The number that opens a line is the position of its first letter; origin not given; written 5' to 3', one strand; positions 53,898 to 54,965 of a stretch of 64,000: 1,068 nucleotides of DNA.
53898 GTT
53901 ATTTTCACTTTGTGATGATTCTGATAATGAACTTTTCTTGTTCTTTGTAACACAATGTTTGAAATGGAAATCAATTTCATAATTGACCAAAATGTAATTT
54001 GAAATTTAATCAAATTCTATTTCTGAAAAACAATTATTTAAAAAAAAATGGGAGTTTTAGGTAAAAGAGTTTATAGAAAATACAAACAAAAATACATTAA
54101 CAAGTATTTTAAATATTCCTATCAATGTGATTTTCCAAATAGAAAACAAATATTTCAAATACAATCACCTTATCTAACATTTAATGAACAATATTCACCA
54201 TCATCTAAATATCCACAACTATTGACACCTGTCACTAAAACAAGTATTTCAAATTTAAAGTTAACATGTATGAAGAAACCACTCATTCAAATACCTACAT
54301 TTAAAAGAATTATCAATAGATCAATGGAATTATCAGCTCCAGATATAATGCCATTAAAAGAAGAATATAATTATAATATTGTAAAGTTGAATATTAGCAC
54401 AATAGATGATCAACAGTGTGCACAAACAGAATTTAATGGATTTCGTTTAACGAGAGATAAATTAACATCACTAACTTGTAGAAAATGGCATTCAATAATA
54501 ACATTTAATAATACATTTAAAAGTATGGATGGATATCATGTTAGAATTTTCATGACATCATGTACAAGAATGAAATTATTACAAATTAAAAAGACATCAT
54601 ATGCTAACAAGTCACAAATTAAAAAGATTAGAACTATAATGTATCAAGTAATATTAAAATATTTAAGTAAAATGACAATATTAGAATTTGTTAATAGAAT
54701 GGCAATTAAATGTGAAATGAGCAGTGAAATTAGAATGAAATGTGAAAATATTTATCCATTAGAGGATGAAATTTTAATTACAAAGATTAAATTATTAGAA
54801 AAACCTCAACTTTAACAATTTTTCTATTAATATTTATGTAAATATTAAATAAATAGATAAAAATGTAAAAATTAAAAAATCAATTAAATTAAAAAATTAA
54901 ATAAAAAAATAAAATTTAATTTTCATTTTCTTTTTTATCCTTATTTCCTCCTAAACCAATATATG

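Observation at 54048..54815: Highly divergent eS1/RPS3A-like ORF in an AT-rich island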

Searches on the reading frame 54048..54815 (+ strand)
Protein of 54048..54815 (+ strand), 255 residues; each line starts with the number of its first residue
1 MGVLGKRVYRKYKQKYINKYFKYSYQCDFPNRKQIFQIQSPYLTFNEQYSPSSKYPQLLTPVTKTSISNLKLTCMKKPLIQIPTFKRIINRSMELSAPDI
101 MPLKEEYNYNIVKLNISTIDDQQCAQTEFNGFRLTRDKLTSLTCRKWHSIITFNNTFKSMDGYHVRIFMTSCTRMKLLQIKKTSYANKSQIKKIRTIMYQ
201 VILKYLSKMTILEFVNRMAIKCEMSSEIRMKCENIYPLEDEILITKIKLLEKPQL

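Call 3: search_protein_families(library=pfam, proteins=[window:54048-54815:+], max_evalue=1)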
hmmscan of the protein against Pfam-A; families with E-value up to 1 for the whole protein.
window:54048-54815:+ (255 aa): 3 families
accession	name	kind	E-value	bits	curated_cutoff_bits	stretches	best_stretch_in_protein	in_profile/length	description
PF01015.23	Ribosomal_S3Ae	-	7.9e-31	107.5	29.3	1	86-253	38-191/191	Ribosomal S3Ae family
PF10407.14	Cytokin_check_N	-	0.13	12.7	22.6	1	223-248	16-41/71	Cdc14 phosphatase binding protein N-terminus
PF00646.38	F-box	-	0.37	11.2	20.5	1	140-154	24-38/43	F-box domain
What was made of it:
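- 54048..54815 (+): Complete intron-less coding sequence (255 codons plus TAA) of the eS1-like paralogue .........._72207. Pfam Ribosomal_S3Ae E=7.9e-31 (call 3).
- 54048..54302 (+): N-terminal basic tail, aa 1-85. It is diverged but alignable to the eS1 N-terminal extension and carries a lineage-specific insertion. It is predicted to be disordered. Not covered by the Pfam model (call 3).
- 54303..54812 (+): eS1 (S3Ae) globular core, aa 86-255. It ends at KPQL, without the eukaryotic C-terminal tail. Pfam aa 86-253 (call 3).
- On eS1 / Ribosomal_S3Ae superfamily (PF01015): 107.5 bits against a cut-off of 29.3, E=7.9e-31 (call 3).
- On Canonical (constitutive) eukaryotic eS1 / RPS3A orthologue: Only profile positions 38-191 align (call 3).
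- Checked: Pfam PF01015 Ribosomal_S3Ae gives E=7.9e-31 and 107.5 bits (cut-off 29.3), aligning aa 86-253 to profile positions 38-191 of 191 (call 3).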

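Call 5: find_homologous_proteins(query=window:54048-54812:+, max_evalue=0.001)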
Query window:54048-54812:+ (255 aa): 4 proteins with E <= 0.001 among 209 candidates.
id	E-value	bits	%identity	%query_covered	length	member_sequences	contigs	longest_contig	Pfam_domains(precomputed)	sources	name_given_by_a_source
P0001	3.1e-163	559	100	100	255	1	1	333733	PF01015.24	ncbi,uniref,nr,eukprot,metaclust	ncbi:predicted protein [Naegleria gruberi]|uniref:Predicted protein n=1 Tax=Naegleria gruberi TaxID=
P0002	4.3e-67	244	51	99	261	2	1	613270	PF01015.24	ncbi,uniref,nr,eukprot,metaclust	ncbi:predicted protein [Naegleria gruberi]|uniref:Predicted protein n=1 Tax=Naegleria gruberi TaxID=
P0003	1.7e-58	216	47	87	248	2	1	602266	PF01015.24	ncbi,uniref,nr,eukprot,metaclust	ncbi:predicted protein [Naegleria gruberi]|uniref:Predicted protein n=1 Tax=Naegleria gruberi TaxID=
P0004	2.4e-50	190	53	73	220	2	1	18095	PF01015.24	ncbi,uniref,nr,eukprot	ncbi:predicted protein [Naegleria gruberi]|uniref:Predicted protein n=1 Tax=Naegleria gruberi TaxID=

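Call 7: search_solved_structures(query=window:54048-54812:+, max_evalue=0.001, show_alignments=2)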
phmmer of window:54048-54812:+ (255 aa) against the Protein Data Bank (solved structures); distinct sequences matched with E-value up to 0.001: 74 (the best 60 are shown).
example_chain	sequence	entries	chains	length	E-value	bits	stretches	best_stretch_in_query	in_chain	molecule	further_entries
9axt_AE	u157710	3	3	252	1.4e-26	97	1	90-254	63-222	Small ribosomal subunit protein eS1B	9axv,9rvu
7r81_C2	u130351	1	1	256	2.3e-23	86.4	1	90-254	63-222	40S ribosomal protein S1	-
7oyc_B2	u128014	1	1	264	8.3e-23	84.6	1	91-254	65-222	40S ribosomal protein S3a-A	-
3jbn_B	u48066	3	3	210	1e-22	84.3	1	91-255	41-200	40S ribosomal protein eS1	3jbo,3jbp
9y49_AB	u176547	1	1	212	1.2e-22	84.1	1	90-254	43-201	40S ribosomal protein S3a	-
8g5z_SB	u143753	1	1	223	1.4e-22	83.8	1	91-254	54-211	40S ribosomal protein S3a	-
6xa1_SB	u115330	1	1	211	1.5e-22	83.8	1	91-254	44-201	40S ribosomal protein S3a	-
7oya_B2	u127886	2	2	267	1.5e-22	83.8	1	91-254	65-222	40S ribosomal protein S3a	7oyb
6gz3_BB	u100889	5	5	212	1.5e-22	83.8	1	91-254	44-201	40S ribosomal protein S3a | ribosomal protein eS1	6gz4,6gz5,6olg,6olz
6zvj_p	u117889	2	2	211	1.5e-22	83.8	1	91-254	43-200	40S ribosomal protein S3a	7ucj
11hg_AS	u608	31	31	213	1.5e-22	83.7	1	91-254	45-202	40S ribosomal protein S3a | eS1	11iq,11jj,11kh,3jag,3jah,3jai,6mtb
6ole_SB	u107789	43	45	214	1.5e-22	83.7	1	91-254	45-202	40S ribosomal protein S3a | Small ribosomal subunit protein eS1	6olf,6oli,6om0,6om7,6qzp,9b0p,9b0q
9y4g_AB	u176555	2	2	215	1.5e-22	83.7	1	91-254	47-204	40S ribosomal protein S3a | Small ribosomal subunit protein eS1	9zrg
9y42_BB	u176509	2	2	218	1.5e-22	83.7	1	91-254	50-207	40S ribosomal protein S3a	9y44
3j7a_B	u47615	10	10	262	1.7e-22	83.6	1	91-255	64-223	40S ribosomal protein eS1 | 40S ribosomal protein S3a | Small ribosomal subunit protein eS1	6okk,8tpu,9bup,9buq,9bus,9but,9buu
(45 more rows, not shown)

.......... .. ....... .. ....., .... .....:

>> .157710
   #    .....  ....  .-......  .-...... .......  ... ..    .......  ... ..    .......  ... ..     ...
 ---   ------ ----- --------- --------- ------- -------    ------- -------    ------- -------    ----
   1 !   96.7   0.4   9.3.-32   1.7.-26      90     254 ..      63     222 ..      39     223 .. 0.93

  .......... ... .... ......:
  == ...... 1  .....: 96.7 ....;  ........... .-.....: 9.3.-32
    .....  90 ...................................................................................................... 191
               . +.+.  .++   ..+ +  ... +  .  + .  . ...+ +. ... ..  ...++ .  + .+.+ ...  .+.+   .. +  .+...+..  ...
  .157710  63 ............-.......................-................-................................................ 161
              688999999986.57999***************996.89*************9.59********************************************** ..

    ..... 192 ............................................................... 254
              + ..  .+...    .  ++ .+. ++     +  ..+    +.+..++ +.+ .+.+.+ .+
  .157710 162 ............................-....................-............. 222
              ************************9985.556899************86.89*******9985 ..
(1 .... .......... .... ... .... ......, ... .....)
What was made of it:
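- Checked: All listed PDB sequence hits are eS1/RPS3A, the best being S. pombe eS1B at 97 bits (call 7).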

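Call 9: find_encoding_contigs(protein=P0002, flank=6000, max_places=3)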
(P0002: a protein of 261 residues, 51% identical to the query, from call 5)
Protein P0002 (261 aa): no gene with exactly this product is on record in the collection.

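Call 10: find_encoding_contigs(protein=P0001, flank=6000, max_places=3)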
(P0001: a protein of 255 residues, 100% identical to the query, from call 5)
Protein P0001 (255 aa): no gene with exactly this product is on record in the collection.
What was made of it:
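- On Canonical (constitutive) eukaryotic eS1 / RPS3A orthologue: The N. gruberi genome itself is not searchable with these tools (calls 9, 10).
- Tried and rejected: Exact-sequence contig look-ups of the N. gruberi proteins failed, because the genome is not in that index (calls 9, 10).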

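Call 16: search_protein_representatives(alignment_id=A1)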
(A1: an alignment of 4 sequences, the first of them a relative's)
Query: 4 sequences, 249 profile positions. Proteins with E-value up to 0.001 (for the whole library): 708; up to 1e-10: 286; up to 1e-30: 2. The best 150 are listed.
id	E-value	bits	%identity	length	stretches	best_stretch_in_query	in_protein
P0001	1.1e-118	411.4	-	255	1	2-246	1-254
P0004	7.2e-105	366.2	-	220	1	3-208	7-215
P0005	1.8e-27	112.7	-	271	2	79-247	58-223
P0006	1.2e-26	109.9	-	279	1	84-247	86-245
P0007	2.6e-26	108.9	-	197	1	98-247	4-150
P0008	2.3e-24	102.5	-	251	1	97-246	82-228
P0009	4.2e-24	101.6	-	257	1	43-247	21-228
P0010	2.3e-23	99.2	-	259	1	81-247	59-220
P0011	3.1e-23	98.8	-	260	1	100-247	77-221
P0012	4.3e-23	98.3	-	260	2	92-247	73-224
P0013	6.6e-23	97.7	-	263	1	48-247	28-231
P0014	8.6e-23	97.3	-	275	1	83-246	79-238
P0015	1.1e-22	97.0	-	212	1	120-246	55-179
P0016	1.6e-22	96.5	-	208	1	84-233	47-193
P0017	3.0e-22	95.5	-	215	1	105-246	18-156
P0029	1.3e-21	93.4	-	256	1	84-243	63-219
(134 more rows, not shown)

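Call 18: list_cluster_members(proteins=[P0001, P0002, P0003, P0004, P0005, P0009, P0010, P0013, P0011, P0029])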
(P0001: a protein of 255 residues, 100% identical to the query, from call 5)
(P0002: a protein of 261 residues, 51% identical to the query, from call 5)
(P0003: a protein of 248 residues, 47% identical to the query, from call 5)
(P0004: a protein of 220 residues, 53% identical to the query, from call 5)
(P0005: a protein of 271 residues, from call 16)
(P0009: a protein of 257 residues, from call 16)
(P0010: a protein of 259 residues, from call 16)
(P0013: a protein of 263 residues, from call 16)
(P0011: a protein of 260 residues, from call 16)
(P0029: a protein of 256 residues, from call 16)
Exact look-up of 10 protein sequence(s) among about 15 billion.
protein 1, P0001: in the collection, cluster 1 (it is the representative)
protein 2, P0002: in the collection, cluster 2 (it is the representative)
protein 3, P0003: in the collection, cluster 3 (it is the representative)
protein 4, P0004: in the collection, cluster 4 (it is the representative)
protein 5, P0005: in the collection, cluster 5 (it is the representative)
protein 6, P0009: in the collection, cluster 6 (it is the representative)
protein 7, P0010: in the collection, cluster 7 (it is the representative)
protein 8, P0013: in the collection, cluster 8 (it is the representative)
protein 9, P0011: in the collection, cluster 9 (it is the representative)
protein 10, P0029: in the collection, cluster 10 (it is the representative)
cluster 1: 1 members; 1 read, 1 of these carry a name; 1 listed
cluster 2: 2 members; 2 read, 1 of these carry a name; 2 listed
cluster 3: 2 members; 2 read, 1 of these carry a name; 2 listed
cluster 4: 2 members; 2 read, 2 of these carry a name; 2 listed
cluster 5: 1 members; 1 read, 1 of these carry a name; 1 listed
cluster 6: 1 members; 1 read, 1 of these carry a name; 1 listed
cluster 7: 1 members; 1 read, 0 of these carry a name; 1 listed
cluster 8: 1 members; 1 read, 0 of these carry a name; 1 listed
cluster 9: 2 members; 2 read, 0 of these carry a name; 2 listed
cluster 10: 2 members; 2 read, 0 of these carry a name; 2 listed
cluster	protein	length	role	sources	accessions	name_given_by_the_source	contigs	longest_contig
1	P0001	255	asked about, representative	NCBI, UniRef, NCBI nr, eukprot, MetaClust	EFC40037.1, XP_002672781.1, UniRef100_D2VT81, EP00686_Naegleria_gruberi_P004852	predicted protein [Naegleria gruberi] | Predicted protein n=1 Tax=Naegleria gruberi TaxID=5762 RepID=D2VT81_NAEGR | uncharacterized protein NAEGRDRAFT_72207 [Naegleria gruberi]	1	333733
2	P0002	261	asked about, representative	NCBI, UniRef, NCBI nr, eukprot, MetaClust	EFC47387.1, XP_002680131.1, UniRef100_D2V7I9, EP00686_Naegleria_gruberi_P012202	predicted protein [Naegleria gruberi] | Predicted protein n=1 Tax=Naegleria gruberi TaxID=5762 RepID=D2V7I9_NAEGR | uncharacterized protein NAEGRDRAFT_64820 [Naegleria gruberi]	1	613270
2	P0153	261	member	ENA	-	-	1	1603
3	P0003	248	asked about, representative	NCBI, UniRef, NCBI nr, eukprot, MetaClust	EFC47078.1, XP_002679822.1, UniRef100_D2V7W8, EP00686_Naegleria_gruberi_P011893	predicted protein [Naegleria gruberi] | Predicted protein n=1 Tax=Naegleria gruberi TaxID=5762 RepID=D2V7W8_NAEGR | uncharacterized protein NAEGRDRAFT_64949 [Naegleria gruberi]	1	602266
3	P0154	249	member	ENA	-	-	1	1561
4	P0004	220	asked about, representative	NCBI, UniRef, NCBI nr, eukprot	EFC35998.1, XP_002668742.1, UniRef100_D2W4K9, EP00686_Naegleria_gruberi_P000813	predicted protein [Naegleria gruberi] | Predicted protein n=1 Tax=Naegleria gruberi TaxID=5762 RepID=D2W4K9_NAEGR | uncharacterized protein NAEGRDRAFT_76343 [Naegleria gruberi]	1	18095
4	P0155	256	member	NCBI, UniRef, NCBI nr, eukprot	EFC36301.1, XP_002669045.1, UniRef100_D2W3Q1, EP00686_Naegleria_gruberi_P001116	predicted protein [Naegleria gruberi] | Predicted protein n=1 Tax=Naegleria gruberi TaxID=5762 RepID=D2W3Q1_NAEGR | uncharacterized protein NAEGRDRAFT_76025 [Naegleria gruberi]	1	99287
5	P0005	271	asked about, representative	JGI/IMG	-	small subunit ribosomal protein S3Ae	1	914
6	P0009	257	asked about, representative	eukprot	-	GHVP01061620.1.p1 GENE.GHVP01061620.1~~GHVP01061620.1.p1 ORF type:complete len:258 ...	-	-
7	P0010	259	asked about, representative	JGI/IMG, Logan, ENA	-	-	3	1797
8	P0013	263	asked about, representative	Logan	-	-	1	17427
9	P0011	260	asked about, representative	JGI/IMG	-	-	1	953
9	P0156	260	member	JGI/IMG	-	-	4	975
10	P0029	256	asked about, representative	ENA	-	-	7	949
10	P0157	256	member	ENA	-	-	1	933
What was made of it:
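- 54048..54815 (+): 100% identical to XP_002672781 (calls 5, 18).
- Checked: It is 100% identical to N. gruberi XP_002672781 / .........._72207 / D2VT81, named 'predicted protein' (calls 5, 18).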

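Call 19: find_encoding_contigs(protein=P0153, flank=3000, max_places=3)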
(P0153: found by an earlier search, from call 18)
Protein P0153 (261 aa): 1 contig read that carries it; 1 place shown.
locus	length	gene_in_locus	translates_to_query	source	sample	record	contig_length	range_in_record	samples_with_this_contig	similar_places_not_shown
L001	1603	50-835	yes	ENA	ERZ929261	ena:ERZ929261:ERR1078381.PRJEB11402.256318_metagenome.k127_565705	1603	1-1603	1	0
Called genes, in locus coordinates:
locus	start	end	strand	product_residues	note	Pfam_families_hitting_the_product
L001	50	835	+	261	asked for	PF01015:Ribosomal_S3Ae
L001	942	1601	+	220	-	?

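Call 20: find_encoding_contigs(protein=P0154, flank=3000, max_places=3)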
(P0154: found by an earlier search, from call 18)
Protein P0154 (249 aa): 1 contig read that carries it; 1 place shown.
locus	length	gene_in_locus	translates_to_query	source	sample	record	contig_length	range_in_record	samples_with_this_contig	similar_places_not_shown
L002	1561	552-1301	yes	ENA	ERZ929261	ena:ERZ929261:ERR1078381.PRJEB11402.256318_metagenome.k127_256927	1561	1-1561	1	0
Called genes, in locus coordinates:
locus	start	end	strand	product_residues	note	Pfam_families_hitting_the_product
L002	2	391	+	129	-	?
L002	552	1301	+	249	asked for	PF01015:Ribosomal_S3Ae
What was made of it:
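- Two paralogues are intact in a second, environmental strain (calls 19, 20).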

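Call 22: find_related_loci(query=A1, collection=metagenome_contigs, flank=5000)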
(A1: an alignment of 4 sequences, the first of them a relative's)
Query A1 (255 aa) in metagenome_contigs; peptide patterns used: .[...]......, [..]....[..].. (x = any residue, [..] = any of these).
600 stretches matched a pattern (row limit reached: there are more); 36 encode a relative of the query (tblastn E <= 1e-3); 36 distinct loci.
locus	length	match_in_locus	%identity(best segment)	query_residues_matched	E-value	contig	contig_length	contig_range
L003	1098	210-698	40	88-254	1e-30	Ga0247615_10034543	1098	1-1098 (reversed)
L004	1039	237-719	37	90-255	3e-27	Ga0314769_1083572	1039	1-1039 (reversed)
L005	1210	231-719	38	88-254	4e-27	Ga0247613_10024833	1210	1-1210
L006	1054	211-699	35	88-254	6e-25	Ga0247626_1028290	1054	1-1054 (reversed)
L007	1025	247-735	35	88-254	1e-24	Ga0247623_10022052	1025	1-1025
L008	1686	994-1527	31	60-255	5e-24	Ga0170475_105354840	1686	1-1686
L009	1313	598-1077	33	90-255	1e-23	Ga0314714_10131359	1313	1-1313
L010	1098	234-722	34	88-254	8e-24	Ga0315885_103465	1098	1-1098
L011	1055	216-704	34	88-254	9e-24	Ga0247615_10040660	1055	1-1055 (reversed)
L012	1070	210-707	34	87-255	1e-23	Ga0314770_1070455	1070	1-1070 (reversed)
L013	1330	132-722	31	32-255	5e-23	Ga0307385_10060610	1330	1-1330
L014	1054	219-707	33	88-254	3e-23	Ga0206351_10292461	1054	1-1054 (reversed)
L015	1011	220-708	33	88-254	3e-23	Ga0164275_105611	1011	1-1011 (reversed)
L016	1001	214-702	32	88-254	6e-23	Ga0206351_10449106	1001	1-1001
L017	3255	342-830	32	88-254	6e-22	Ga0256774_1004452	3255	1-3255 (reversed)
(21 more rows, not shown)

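Call 43: find_related_loci(query=A1, collection=viral_contigs, flank=5000)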
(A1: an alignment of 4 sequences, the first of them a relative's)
Query A1 (255 aa) in viral_contigs; peptide patterns used: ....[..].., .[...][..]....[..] (x = any residue, [..] = any of these).
267 stretches matched a pattern, but none encodes a relative of the query by tblastn (E <= 1e-3).

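Call 47: predict_structure(alignment_id=A3)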
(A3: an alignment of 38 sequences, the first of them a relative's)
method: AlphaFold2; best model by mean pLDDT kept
length: 255 residues; sequences in the alignment: 38
mean_pLDDT: 66.1   pTM: 0.49
mean pLDDT of the five models: 66.1, 65.2, 64.7, 63.3, 60.8
residues with pLDDT >= 90: 87; 70-90: 23; 50-70: 63; < 50: 82
segments of 3 or more residues with pLDDT < 50: 1-80
pLDDT, mean of each block of 10 residues (from residue 1): 39 33 30 28 34 37 33 36 65 66 62 71 61 62 62 96 96 79 80 97 97 93 94 93 94 90
secondary structure, 60 per line:
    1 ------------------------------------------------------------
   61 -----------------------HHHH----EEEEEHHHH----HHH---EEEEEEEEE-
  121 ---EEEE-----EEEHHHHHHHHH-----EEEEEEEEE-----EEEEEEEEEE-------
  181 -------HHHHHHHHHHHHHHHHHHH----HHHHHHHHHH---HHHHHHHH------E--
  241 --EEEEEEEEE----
elements in order: H84-87 E92-96 H97-100 E111-119 E124-127 E133-135 H136-144 E150-158 E164-173 H188-206 H211-220 H224-231 E243-251
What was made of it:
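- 54303..54812 (+): AlphaFold2 pLDDT mostly above 90 for residues 150-255 (call 47).
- On eS1 / Ribosomal_S3Ae superfamily (PF01015): In the AlphaFold2 model, residues 81-255 are folded and residues 150-255 have pLDDT mostly above 90 (call 47).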
